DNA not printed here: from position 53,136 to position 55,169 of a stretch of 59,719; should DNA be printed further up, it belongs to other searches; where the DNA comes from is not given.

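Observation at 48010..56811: Candidate undescribed envelope/secretion module with pilin, channel-like and cell-wall hydrolase parts but no ATPase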

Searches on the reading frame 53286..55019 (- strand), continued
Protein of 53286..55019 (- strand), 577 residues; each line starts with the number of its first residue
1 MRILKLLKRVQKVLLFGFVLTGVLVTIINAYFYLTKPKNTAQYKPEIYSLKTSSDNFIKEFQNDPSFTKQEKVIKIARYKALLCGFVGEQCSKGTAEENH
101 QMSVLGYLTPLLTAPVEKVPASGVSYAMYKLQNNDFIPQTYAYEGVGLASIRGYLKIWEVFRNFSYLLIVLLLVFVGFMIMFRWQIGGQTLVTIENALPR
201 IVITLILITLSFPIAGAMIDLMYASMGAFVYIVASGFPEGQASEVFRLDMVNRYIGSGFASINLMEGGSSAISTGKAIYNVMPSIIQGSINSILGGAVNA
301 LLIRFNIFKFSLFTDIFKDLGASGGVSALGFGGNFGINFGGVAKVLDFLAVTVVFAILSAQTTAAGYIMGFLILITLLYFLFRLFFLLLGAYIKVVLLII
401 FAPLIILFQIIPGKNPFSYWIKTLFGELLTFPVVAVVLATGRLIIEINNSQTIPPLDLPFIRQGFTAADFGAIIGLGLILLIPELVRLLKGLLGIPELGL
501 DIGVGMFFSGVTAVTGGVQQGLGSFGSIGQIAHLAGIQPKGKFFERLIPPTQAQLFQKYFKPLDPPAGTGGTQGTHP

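Call 119: search_protein_families(library=pfam, proteins=[L091:298-621:+, L091:625-3855:+, L091:3890-5260:+, L091:5257-6396:-, L091:6413-10168:-, L091:10354-11331:+, L091:11340-12245:+, L091:12250-14199:+, L091:14232-15260:+], max_evalue=0.01)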
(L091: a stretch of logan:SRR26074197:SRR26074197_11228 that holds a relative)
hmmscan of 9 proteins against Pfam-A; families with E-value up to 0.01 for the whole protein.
L091:298-621:+ (107 aa): 1 family
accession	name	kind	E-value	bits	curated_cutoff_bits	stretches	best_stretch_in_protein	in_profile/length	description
PF18895.5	T4SS_pilin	-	6.5e-14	52.2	26.6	1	29-90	11-71/71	Type IV secretion system pilin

L091:625-3855:+ (1076 aa): 0 families

L091:3890-5260:+ (456 aa): 0 families

L091:5257-6396:- (379 aa): 1 family
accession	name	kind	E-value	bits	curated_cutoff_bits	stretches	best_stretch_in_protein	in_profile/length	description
PF18430.7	DBD_HTH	-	0.0016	18.6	25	1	320-337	2-19/35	Putative DNA-binding domain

L091:6413-10168:- (1251 aa): 0 families

L091:10354-11331:+ (325 aa): 2 families
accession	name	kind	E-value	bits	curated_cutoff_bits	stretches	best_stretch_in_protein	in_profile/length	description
PF13620.12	CarboxypepD_reg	-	9.8e-07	29.5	32.3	1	245-302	2-58/82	Carboxypeptidase regulatory-like domain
PF12666.12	PrgI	-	4.4e-06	27.6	27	1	5-87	1-86/91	PrgI family protein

L091:11340-12245:+ (301 aa): 0 families

L091:12250-14199:+ (649 aa): 6 families
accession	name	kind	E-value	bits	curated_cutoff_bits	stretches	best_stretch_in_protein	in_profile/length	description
PF19044.6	P-loop_TraG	-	3.8e-29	102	25.8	1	255-561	25-345/413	TraG P-loop domain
PF12846.13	AAA_10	-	6.9e-13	48.8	27.5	1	258-524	20-295/362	AAA-like domain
PF01935.23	DUF87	-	1.9e-07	31.8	23.2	1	262-327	26-93/220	Helicase HerA, central domain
PF13401.12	AAA_22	-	0.0012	19.6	27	0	259-277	5-23/130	AAA domain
PF01637.24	ATPase_2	-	0.0014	18.9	33.2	0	260-297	21-58/225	ATPase domain predominantly from Archaea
PF03135.19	CagE_TrbE_VirB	-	0.0052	17.2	21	0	137-205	126-197/204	CagE, TrbE, VirB family, component of type IV transporter system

L091:14232-15260:+ (343 aa): 0 families
